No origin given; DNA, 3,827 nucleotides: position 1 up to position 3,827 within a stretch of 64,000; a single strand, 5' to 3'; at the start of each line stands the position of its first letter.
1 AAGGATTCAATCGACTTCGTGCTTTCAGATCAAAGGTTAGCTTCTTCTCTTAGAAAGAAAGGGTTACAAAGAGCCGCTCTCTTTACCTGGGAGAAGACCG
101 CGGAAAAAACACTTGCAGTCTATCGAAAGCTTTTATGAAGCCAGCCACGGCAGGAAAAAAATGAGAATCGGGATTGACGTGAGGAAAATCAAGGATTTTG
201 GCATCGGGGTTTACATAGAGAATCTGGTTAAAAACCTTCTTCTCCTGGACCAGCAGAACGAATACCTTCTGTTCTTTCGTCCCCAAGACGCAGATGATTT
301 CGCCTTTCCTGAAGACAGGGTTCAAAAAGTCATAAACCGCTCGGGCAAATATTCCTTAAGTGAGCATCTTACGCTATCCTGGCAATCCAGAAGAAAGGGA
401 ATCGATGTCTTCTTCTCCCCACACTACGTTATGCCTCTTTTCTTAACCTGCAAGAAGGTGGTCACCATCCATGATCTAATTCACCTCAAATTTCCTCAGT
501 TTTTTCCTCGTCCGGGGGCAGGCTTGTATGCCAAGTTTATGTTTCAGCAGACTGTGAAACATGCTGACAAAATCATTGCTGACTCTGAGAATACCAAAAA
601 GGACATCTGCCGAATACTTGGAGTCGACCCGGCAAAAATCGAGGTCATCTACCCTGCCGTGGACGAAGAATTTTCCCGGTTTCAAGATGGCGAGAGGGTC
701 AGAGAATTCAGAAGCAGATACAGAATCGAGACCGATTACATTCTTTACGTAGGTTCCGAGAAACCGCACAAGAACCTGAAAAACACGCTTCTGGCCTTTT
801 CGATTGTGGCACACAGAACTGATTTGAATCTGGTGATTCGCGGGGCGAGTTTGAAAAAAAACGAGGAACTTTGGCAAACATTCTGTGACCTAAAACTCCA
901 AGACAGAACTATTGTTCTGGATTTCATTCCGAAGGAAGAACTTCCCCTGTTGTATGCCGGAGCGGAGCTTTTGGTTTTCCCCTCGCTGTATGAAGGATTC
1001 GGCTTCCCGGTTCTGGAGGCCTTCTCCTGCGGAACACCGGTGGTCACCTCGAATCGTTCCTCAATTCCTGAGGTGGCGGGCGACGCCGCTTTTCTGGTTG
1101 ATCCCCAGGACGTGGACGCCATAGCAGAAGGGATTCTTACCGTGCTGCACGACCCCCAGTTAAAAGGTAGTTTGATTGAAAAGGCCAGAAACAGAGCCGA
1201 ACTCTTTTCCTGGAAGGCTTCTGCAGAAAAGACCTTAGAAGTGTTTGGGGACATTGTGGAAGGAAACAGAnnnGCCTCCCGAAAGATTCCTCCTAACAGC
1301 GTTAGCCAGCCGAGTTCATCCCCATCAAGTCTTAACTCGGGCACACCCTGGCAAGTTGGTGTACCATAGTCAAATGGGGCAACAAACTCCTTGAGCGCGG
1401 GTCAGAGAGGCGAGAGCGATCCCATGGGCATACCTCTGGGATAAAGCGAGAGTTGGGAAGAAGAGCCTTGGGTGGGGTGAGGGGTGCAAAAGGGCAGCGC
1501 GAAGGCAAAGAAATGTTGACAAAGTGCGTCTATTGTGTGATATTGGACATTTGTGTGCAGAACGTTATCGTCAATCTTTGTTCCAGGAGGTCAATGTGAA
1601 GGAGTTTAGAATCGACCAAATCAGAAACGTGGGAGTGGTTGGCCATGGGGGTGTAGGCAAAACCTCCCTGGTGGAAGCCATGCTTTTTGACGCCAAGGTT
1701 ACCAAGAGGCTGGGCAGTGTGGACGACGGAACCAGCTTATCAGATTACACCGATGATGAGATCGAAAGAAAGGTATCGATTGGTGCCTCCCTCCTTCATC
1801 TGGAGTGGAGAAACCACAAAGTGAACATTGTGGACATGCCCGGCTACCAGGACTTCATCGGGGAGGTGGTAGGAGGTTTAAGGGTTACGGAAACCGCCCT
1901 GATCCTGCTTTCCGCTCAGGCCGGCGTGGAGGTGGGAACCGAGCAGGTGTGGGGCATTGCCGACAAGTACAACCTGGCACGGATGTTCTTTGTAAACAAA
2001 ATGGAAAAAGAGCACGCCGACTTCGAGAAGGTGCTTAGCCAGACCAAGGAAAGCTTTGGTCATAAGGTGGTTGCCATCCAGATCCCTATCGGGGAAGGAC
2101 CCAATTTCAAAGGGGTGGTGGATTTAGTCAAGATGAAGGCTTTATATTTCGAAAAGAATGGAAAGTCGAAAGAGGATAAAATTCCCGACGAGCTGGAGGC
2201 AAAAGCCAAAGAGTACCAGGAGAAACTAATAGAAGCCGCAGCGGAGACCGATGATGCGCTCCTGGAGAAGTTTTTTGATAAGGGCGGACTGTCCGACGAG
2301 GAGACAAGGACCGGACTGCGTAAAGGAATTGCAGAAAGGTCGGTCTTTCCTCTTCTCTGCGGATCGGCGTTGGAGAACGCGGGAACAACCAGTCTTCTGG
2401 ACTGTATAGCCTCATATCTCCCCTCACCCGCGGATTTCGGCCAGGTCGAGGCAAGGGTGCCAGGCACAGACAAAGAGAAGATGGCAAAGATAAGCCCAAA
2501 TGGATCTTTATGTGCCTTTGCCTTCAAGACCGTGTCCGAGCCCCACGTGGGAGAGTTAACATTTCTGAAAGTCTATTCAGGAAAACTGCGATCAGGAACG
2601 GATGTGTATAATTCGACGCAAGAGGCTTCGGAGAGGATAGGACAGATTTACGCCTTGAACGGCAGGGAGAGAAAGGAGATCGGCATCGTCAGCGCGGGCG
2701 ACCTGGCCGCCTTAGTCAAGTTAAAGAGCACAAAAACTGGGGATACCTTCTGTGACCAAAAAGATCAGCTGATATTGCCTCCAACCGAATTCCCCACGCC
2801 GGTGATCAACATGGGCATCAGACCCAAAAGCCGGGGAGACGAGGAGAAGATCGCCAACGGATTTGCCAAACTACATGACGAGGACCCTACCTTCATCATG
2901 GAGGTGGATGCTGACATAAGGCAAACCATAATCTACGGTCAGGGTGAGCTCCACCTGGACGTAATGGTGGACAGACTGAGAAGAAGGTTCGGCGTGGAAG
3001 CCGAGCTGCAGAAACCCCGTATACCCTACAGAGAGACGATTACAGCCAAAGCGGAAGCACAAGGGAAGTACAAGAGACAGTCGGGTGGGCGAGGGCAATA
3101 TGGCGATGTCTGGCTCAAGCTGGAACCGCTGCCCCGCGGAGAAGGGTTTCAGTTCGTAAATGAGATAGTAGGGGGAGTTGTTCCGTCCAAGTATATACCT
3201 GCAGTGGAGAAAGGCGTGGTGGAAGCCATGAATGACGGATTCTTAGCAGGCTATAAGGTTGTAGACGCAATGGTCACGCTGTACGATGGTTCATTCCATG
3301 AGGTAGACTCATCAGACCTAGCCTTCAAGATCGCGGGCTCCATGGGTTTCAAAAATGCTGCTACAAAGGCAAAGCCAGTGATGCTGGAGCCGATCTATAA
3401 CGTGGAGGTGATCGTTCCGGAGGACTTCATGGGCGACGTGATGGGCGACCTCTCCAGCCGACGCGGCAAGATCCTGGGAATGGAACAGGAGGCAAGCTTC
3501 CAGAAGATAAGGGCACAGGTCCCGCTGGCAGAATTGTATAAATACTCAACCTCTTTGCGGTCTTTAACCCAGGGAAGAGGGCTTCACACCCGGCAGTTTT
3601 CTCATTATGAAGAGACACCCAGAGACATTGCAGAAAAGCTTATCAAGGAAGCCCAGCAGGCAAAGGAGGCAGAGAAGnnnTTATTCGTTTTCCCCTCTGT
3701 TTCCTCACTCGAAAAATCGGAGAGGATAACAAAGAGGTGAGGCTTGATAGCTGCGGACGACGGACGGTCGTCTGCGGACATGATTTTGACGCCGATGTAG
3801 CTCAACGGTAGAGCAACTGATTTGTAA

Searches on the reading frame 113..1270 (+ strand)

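Call 19: search_protein_families(library=pfam, proteins=[window:113-1270:+], max_evalue=0.001)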
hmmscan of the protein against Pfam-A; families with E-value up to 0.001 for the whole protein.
window:113-1270:+ (386 aa): 5 families
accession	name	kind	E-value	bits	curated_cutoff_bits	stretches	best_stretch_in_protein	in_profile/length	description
PF00534.26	Glycos_transf_1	-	5e-35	121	26.4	1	206-361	14-172/172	Glycosyl transferases group 1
PF13692.12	Glyco_trans_1_4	-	1.1e-27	97.4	27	1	209-347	3-142/142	Glycosyl transferases group 1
PF13439.12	Glyco_transf_4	-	3.4e-16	60.2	28.5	1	30-186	3-169/170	Glycosyltransferase Family 4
PF20706.3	GT4-conflict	-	1.8e-10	40.8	26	1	206-321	196-319/385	Family 4 Glycosyltransferase in conflict systems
PF13524.12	Glyco_trans_1_2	-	6.7e-06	26.6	25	1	237-363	14-130/144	Glycosyl transferase-like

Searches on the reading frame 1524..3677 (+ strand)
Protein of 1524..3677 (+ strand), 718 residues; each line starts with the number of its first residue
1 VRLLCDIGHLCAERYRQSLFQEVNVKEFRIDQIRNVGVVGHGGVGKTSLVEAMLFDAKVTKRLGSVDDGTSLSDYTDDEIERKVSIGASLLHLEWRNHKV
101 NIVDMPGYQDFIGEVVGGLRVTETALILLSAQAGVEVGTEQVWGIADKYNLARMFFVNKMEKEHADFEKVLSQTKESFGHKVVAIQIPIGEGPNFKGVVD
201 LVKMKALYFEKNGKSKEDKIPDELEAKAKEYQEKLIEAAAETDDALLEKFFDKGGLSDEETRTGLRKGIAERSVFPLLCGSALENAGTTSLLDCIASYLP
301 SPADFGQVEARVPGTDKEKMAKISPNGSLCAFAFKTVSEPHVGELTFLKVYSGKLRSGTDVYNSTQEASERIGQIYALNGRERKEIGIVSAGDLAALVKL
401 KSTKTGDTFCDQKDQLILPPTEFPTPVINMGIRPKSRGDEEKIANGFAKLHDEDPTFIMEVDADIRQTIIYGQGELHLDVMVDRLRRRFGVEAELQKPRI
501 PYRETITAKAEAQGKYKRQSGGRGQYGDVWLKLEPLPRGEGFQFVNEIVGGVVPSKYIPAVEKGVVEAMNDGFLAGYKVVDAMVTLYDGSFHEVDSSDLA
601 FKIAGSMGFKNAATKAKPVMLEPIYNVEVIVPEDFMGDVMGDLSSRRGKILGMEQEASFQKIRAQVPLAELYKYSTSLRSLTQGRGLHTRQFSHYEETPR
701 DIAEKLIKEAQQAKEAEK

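Call 19: search_protein_families(library=pfam, proteins=[window:1524-3677:+], max_evalue=0.001)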
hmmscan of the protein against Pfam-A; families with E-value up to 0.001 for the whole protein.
window:1524-3677:+ (718 aa): 7 families
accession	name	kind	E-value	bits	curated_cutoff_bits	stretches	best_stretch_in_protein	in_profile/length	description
PF03764.24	EFG_IV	-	1.5e-45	154.3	24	1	498-617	1-121/121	Elongation factor G, domain IV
PF00009.33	GTP_EFTU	-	1.6e-40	139.2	26.5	1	32-301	2-188/188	Elongation factor Tu GTP binding domain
PF00679.30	EFG_C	-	5.6e-30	103.7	27.9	1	620-705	2-88/89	Elongation factor G C-terminus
PF14492.12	EFG_III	-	2.7e-25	88.7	27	1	423-496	1-74/75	Elongation Factor G, domain III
PF22042.2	EF-G_D2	-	6.4e-15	55.5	27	1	329-411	2-83/84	Elongation factor G domain 2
PF03144.31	GTP_EFTU_D2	-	5.7e-12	46.3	30.3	1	343-410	1-73/73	Elongation factor Tu domain 2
PF16658.11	RF3_C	-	0.0002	21.6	40.1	1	432-513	15-96/132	Class II release factor RF3, C-terminal domain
